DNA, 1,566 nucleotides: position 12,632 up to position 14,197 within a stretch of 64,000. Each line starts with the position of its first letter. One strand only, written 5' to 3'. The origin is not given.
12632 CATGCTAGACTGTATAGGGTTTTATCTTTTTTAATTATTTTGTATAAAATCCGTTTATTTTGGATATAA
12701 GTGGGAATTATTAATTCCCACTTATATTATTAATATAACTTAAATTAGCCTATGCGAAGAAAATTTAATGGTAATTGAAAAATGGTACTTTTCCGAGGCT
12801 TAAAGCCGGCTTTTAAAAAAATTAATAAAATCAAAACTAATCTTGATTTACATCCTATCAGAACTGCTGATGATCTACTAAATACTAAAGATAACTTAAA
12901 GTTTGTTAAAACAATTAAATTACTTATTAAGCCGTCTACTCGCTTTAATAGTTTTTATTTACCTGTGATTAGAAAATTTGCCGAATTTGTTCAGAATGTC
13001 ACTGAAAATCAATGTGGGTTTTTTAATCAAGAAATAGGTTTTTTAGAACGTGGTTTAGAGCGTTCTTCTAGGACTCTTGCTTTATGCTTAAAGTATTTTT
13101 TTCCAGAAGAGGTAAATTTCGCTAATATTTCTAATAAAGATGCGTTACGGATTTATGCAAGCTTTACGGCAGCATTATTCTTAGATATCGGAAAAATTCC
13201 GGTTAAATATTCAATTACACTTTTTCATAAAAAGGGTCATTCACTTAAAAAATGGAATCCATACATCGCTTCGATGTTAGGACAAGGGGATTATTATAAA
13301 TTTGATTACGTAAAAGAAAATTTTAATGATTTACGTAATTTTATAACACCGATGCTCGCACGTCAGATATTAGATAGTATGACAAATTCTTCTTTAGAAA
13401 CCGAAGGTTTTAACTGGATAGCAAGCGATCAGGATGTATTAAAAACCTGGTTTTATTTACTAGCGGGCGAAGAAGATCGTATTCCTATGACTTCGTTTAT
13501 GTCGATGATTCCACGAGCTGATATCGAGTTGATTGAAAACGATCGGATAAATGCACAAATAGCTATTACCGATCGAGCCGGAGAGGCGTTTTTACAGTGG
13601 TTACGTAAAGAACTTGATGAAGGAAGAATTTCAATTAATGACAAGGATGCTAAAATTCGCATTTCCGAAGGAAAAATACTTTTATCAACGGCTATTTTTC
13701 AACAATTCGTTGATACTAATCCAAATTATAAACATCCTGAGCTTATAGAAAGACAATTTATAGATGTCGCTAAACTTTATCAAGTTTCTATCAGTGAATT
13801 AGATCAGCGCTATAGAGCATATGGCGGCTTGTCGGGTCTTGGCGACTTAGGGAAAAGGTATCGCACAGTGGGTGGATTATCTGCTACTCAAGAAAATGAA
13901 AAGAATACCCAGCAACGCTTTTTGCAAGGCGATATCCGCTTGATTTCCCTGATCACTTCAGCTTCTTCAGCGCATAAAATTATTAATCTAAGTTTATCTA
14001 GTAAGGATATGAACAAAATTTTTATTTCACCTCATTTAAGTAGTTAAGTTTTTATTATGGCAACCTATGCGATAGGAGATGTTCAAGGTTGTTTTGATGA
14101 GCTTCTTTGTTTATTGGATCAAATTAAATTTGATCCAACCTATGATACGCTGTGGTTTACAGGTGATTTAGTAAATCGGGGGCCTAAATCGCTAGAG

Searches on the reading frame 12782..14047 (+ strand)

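Call 42: search_protein_families(library=pfam, proteins=[window:12782-14047:+], max_evalue=0.01)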
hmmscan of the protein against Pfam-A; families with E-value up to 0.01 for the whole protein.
window:12782-14047:+ (421 aa): 2 families
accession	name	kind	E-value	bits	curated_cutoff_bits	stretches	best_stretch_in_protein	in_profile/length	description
PF07514.17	TraI_2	-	2.1e-12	47.1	23.9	1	28-296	6-272/324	Putative helicase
PF07515.17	TraI_2_C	-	2.6e-12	47.3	27.3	1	266-318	2-55/126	Putative conjugal transfer nickase/helicase TraI C-term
